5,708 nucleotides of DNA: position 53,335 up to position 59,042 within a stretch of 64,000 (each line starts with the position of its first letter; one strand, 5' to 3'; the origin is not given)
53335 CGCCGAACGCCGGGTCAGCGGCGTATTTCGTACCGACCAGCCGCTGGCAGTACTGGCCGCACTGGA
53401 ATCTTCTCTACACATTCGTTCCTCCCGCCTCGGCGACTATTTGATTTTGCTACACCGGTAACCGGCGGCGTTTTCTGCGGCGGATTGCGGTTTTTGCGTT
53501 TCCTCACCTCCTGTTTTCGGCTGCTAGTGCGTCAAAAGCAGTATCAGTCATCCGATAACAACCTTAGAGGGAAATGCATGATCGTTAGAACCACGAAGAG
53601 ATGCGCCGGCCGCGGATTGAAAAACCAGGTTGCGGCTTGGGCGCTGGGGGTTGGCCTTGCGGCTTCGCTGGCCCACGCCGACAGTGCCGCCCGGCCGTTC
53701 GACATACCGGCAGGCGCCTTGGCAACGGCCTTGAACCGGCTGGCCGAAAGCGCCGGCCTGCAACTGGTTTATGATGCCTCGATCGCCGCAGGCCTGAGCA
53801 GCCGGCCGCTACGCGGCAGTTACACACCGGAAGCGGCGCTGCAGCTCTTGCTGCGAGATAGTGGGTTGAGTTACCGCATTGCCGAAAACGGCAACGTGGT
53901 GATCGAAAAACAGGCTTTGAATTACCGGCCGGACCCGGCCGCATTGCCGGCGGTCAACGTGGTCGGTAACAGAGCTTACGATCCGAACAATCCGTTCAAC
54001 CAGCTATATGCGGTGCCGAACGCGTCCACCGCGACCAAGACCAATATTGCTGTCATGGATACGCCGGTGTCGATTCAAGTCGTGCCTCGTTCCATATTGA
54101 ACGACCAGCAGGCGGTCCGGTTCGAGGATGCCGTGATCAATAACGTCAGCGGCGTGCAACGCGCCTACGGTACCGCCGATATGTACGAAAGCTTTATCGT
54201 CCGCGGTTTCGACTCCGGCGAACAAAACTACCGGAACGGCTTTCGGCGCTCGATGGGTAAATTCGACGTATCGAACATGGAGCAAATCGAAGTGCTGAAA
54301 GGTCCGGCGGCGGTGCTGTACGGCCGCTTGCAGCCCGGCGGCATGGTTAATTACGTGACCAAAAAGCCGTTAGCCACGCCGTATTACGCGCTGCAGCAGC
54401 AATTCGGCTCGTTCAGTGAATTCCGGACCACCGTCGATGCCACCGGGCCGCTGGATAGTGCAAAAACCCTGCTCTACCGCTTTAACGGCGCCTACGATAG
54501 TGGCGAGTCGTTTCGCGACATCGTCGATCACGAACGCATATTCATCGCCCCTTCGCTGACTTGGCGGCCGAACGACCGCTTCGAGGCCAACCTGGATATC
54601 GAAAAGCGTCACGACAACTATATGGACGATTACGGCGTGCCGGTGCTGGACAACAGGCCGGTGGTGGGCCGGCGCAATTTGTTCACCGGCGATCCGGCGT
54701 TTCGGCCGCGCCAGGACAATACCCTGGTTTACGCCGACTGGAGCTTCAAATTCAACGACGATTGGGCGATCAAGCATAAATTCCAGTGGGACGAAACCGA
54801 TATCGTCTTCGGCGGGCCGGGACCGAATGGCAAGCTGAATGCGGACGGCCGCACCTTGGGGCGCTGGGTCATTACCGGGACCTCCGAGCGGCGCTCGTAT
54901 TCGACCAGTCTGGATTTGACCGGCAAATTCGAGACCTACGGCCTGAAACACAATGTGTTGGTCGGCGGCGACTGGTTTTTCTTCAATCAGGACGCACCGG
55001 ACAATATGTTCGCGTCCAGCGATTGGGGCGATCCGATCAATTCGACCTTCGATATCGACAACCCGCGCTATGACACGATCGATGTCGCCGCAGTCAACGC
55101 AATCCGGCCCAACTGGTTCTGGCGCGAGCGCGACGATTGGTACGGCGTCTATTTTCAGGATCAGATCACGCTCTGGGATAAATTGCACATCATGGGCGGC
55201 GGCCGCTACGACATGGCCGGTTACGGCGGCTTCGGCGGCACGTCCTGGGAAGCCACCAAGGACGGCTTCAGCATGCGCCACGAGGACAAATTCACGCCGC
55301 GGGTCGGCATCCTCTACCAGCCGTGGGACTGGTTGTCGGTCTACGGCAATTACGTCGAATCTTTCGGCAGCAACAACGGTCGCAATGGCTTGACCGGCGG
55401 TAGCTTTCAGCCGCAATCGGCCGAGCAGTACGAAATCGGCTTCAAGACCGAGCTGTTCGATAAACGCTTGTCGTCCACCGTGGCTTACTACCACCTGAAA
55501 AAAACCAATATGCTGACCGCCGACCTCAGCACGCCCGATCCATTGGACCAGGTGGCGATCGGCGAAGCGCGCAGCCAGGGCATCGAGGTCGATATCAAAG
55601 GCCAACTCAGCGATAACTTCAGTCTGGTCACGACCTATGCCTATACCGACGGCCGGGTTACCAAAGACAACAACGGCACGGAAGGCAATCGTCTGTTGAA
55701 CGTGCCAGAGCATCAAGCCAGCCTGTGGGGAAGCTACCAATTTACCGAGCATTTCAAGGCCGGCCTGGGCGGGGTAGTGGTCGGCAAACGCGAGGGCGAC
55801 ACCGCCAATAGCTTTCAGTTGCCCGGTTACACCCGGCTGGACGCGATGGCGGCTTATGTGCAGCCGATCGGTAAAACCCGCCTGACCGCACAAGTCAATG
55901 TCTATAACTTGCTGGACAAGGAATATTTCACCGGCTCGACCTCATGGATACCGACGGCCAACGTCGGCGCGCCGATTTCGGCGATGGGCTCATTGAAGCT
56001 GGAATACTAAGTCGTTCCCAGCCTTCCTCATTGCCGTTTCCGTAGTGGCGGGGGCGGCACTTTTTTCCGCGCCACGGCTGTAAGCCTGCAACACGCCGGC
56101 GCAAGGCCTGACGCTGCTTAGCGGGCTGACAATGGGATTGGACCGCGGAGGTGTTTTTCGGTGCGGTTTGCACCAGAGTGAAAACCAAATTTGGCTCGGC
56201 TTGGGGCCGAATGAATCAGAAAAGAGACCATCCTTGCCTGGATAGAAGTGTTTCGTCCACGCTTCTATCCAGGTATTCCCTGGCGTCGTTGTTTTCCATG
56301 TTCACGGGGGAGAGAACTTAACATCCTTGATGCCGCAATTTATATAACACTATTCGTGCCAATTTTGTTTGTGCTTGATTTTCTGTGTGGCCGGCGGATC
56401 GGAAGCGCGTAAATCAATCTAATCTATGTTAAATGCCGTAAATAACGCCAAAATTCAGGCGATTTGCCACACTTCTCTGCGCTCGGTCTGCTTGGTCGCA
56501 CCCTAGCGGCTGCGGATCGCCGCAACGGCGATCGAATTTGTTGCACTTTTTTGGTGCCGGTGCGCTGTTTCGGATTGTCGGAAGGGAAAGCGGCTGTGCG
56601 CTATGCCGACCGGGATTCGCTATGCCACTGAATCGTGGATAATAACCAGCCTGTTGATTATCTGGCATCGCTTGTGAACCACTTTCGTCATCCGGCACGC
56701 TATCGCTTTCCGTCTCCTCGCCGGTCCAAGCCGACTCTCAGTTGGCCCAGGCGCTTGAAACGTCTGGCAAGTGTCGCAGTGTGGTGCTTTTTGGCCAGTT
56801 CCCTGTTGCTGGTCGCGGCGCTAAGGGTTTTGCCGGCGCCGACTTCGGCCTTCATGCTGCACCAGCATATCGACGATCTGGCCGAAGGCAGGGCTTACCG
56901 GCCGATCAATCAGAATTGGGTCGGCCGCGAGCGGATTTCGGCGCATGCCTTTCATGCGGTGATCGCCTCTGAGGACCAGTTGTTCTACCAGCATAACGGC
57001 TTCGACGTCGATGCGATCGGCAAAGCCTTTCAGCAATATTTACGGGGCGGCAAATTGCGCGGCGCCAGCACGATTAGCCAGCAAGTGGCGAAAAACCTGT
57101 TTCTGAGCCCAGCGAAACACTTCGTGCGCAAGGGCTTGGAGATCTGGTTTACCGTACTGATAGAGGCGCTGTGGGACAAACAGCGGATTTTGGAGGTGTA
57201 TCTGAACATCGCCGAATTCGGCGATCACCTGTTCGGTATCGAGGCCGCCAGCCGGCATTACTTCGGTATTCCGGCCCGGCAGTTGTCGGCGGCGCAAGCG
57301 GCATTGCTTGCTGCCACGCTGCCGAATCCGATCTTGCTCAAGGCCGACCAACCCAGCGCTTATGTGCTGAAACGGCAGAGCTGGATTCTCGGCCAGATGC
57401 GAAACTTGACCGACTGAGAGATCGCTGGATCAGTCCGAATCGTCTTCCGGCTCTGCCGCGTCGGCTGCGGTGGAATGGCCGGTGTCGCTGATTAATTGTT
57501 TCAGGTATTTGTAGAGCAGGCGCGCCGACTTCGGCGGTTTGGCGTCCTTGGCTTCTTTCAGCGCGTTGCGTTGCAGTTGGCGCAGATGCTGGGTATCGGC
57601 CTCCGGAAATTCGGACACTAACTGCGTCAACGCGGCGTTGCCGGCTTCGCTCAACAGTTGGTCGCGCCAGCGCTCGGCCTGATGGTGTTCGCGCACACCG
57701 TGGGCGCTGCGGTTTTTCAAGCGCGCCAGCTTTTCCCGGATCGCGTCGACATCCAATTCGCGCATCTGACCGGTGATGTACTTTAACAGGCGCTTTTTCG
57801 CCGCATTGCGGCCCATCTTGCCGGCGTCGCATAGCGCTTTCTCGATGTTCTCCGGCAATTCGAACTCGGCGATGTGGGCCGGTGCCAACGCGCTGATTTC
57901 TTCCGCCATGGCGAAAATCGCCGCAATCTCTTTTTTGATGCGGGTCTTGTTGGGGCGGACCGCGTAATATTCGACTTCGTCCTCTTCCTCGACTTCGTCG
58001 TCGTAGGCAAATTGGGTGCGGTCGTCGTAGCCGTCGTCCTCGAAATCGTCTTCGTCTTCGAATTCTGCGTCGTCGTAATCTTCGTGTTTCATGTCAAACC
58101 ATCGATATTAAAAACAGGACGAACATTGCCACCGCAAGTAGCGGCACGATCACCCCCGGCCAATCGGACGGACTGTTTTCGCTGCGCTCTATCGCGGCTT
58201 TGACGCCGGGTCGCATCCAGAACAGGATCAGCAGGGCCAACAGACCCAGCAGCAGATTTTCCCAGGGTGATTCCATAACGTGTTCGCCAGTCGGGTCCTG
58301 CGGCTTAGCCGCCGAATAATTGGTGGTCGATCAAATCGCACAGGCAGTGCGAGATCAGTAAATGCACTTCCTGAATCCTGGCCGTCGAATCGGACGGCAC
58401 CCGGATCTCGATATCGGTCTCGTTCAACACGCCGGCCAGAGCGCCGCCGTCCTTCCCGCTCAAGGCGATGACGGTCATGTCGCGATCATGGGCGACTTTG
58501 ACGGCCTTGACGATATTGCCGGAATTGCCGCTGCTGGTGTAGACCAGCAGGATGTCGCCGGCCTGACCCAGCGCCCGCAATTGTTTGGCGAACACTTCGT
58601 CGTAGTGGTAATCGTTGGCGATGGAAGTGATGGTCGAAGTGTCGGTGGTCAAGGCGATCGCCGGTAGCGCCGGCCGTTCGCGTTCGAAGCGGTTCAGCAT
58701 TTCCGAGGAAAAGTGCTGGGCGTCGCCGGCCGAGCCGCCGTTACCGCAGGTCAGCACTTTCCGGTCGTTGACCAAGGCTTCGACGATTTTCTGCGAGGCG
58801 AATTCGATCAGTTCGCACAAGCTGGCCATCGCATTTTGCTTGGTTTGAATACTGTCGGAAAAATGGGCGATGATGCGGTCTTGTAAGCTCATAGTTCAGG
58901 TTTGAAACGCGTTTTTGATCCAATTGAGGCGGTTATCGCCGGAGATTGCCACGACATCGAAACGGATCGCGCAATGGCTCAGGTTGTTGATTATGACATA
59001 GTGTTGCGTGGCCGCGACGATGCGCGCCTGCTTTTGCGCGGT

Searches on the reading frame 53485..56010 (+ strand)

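Call 33: search_protein_families(library=pfam, proteins=[window:53485-56010:+], max_evalue=0.00001)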
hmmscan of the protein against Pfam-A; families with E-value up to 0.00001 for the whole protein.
window:53485-56010:+ (841 aa): 3 families
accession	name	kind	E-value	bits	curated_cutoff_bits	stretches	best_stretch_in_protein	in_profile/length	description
PF00593.30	TonB_dep_Rec_b-barrel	-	4.7e-63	215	27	1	374-809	21-436/436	TonB dependent receptor-like, beta-barrel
PF07715.20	Plug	-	9.1e-18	65.2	23.9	1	190-286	2-106/107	TonB-dependent Receptor Plug Domain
PF07660.19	STN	-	1.9e-10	40.8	28.4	1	92-142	1-51/52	Secretin and TonB N terminus short domain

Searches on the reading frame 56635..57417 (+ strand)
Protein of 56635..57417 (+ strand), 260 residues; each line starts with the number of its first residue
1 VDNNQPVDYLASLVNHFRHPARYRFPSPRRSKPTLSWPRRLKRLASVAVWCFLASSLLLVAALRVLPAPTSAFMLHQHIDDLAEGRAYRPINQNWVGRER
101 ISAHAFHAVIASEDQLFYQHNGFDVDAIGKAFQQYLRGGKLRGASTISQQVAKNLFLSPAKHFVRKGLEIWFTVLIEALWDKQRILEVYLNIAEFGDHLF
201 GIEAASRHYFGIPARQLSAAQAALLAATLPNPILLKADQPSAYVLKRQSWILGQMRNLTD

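Call 33: search_protein_families(library=pfam, proteins=[window:56635-57417:+], max_evalue=0.00001)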
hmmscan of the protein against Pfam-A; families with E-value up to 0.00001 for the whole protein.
window:56635-57417:+ (260 aa): 1 family
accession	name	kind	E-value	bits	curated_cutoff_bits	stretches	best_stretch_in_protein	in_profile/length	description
PF00912.28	Transgly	-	5.5e-51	172.9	27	1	90-255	11-177/178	Transglycosylase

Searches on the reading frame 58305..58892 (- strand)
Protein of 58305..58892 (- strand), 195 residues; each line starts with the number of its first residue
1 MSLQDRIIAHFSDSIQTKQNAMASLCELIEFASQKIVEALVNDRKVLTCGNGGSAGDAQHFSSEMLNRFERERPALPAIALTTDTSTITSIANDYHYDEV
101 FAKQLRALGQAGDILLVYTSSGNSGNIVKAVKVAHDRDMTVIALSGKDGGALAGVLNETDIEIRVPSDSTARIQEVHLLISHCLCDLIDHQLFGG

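Call 33: search_protein_families(library=pfam, proteins=[window:58305-58892:-], max_evalue=0.00001)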
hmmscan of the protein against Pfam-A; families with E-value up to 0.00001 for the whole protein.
window:58305-58892:- (195 aa): 1 family
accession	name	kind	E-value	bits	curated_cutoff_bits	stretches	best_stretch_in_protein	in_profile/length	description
PF13580.11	SIS_2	-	1.8e-31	109.5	27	1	13-146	4-138/138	SIS domain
